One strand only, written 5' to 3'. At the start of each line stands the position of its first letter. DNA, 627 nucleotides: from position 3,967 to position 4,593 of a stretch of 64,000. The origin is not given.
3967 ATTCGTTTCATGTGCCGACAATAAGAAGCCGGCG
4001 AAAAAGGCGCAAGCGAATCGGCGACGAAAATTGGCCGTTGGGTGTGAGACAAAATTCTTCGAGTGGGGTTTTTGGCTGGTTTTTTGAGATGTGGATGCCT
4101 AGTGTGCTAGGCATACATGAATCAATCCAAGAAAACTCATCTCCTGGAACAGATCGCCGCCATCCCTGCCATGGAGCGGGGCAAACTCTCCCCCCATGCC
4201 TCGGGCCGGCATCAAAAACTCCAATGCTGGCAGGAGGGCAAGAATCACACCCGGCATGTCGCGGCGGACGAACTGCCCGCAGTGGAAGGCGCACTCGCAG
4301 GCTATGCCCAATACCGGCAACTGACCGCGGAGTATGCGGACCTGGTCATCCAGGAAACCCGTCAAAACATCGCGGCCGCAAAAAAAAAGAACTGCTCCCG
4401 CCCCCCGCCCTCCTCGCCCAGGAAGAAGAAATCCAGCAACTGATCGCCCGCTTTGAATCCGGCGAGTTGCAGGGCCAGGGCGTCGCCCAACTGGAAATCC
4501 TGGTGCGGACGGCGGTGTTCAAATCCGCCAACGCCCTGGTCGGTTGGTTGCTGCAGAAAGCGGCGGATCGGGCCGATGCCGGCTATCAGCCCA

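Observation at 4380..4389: Transposase split exactly at a canonical A_AAA_AAG -1 frameshift heptamer in an A9 tract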

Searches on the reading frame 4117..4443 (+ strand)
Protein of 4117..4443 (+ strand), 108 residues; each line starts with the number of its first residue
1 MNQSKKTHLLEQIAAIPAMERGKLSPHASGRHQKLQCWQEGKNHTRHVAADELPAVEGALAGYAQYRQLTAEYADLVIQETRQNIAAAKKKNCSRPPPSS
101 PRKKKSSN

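Call 26: search_protein_families(library=pfam, proteins=[window:4117-4440:+], max_evalue=1)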
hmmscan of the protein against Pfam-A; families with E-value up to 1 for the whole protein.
window:4117-4440:+ (108 aa): 1 family
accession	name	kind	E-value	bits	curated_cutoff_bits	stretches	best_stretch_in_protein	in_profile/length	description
PF20586.3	DUF6788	-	0.021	15.4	27.2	0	37-81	56-100/103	Family of unknown function (DUF6788)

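Call 50: predict_structure(alignment_id=A2)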
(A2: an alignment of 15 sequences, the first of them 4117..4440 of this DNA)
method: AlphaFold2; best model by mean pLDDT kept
length: 108 residues; sequences in the alignment: 15
mean_pLDDT: 85.5   pTM: 0.65
mean pLDDT of the five models: 85.5, 85.4, 84.8, 83.2, 83.2
residues with pLDDT >= 90: 70; 70-90: 19; 50-70: 17; < 50: 2
segments of 3 or more residues with pLDDT < 50: none
pLDDT, mean of each block of 10 residues (from residue 1): 90 94 86 89 92 94 96 95 86 58 53
secondary structure, 60 per line:
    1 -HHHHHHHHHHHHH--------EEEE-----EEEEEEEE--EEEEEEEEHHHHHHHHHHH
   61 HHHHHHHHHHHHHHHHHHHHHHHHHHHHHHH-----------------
elements in order: H2-14 E23-26 E32-39 E42-49 H50-91
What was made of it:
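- Tried and rejected: The OrfA model is confident (pLDDT 85.5, call 50) but has no significant PDB match.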

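Call 53: fold_search(model_id=the predicted structure, library=pdb)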
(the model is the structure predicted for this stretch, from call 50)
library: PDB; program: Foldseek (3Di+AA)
matches with E <= 10: 864; with E <= 0.001: 0
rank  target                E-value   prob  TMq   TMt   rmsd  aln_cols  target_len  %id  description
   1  5xy3_k                2.9e-01  0.91  0.32  0.48   9.1        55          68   14  Large subunit of Trichomonas vaginalis ribosome (released 2017-08-30)
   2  9i05_XH               3.0e-01  0.44  0.23  0.15   9.6        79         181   15  Cryo-EM structure of the large subunit of the mitochondrial ribosome from Toxoplasma gondii (released 2025-06-11)
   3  8iuf_4H               3.9e-01  0.25  0.23  0.14   9.9        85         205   12  Cryo-EM structure of Euglena gracilis super-complex I+III2+IV, composite (released 2024-02-28)
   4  9qdo_A                4.7e-01  0.60  0.28  0.30  12.0        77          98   16  Crystal structure of the aromatic oligoamide foldamer binder Nanofitin C10 fused to a coiled-coil domain (released 2026-03-18)
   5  7uoo_n                4.7e-01  0.25  0.26  0.08  13.2        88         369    8  Nucleoplasmic pre-60S intermediate of the Nog2 containing pre-rotation state (released 2023-03-15)
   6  9qdo_B                5.3e-01  0.51  0.29  0.31  10.8        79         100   16  Crystal structure of the aromatic oligoamide foldamer binder Nanofitin C10 fused to a coiled-coil domain (released 2026-03-18)
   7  8fm6_B                6.0e-01  0.28  0.24  0.27  11.5        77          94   12  Dri1 hemoprotein variant H21A with a zinc-mirror heme site (released 2024-04-24)
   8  5wlz_A                7.6e-01  0.16  0.29  0.20  14.5       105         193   17  Crystal Structure of Amino Acids 1677-1758 of Human Beta Cardiac Myosin Fused to Xrcc4 (released 2017-08-23)
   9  8v83_n                8.1e-01  0.20  0.25  0.09  12.3        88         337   12  60S ribosome biogenesis intermediate (Dbp10 pre-catalytic structure - Overall map) (released 2024-05-01)
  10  2x18_B                8.6e-01  0.72  0.37  0.35   3.3        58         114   17  The crystal structure of the PH domain of human AKT3 protein kinase (released 2010-03-16)
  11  7ydi_L                8.6e-01  0.16  0.17  0.09  12.8        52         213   17  SARS-CoV-2 Spike (6P) in complex with 3 R1-32 Fabs and 3 ACE2, focused refinement of RBD region (released 2022-08-24)
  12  8fkz_SM               9.2e-01  0.16  0.23  0.07  12.1        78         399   13  Human nucleolar pre-60S ribosomal subunit (State G) (released 2023-07-12)
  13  2l3c_MODEL_1_A        9.8e-01  0.25  0.24  0.33   9.2        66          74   11  Solution structure of ADAR2 dsRBM1 bound to LSL RNA (released 2010-10-27)
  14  9hqv_Yn               9.8e-01  0.21  0.26  0.15   8.9        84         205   19  Cryo-EM structure of the small subunit of the mitochondrial ribosome from Toxoplasma gondii (released 2025-06-11)
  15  9asm_B                9.8e-01  0.14  0.24  0.13  11.7        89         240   10  Human Drosha and DGCR8 in complex with Pri-let-7f1 (released 2024-09-04)
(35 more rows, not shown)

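Call 65: list_cluster_members(proteins=[window:4117-4440:+, window:4467-5738:+, P0078, P0109])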
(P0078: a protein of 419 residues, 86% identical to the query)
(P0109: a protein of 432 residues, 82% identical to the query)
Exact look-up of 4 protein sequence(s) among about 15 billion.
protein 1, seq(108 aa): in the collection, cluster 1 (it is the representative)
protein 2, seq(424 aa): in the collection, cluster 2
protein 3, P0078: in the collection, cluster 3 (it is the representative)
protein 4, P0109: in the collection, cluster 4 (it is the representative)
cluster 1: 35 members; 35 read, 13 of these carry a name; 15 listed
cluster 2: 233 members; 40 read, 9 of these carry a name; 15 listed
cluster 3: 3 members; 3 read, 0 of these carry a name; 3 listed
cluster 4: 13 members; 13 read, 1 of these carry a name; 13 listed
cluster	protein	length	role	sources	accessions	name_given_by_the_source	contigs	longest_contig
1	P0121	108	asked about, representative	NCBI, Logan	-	-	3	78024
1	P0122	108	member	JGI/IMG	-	hypothetical protein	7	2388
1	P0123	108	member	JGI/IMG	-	hypothetical protein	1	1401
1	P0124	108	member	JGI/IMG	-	hypothetical protein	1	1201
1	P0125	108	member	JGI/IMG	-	hypothetical protein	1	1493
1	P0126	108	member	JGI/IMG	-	hypothetical protein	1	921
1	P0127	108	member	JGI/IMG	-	hypothetical protein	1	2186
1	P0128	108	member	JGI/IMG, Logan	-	hypothetical protein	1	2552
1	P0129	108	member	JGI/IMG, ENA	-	hypothetical protein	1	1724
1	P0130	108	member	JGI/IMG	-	hypothetical protein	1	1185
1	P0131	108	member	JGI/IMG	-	hypothetical protein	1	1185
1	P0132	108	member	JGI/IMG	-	hypothetical protein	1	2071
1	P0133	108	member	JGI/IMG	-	hypothetical protein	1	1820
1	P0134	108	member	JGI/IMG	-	hypothetical protein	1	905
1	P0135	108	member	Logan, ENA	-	-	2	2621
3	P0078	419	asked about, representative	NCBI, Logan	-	-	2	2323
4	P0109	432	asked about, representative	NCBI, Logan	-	-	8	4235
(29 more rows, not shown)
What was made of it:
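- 4117..4443 (+): orfA (108 aa): an N-terminal module of helix, three-stranded sheet and long helix, with weak similarity to DUF6788. The stop codon is at 4441-4443, 53 nt after the run. The 15 members listed from its 35-member 90% cluster are all 108 aa (call 65).
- Public gene calls treat the two halves as separate hypothetical proteins (call 65).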

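Call 69: find_encoding_contigs(protein=window:4117-4443:+, flank=2500, max_places=6)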
Protein window:4117-4443:+ (108 aa): 3 contigs read that carry it; 3 places shown.
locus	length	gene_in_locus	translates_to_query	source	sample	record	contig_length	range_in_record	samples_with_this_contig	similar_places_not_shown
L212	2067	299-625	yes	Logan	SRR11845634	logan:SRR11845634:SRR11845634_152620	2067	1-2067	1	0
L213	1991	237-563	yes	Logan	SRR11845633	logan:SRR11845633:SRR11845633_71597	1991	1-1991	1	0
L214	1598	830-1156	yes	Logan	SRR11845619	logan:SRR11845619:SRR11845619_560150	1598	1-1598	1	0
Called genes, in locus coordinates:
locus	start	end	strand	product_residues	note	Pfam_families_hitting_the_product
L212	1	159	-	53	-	?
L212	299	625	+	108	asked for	-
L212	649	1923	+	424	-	-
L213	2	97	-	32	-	?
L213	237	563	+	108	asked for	-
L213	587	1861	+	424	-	-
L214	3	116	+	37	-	?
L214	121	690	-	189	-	PF01476:LysM, PF23457:LysM2_NFP (weak)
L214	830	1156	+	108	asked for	-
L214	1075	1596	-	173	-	?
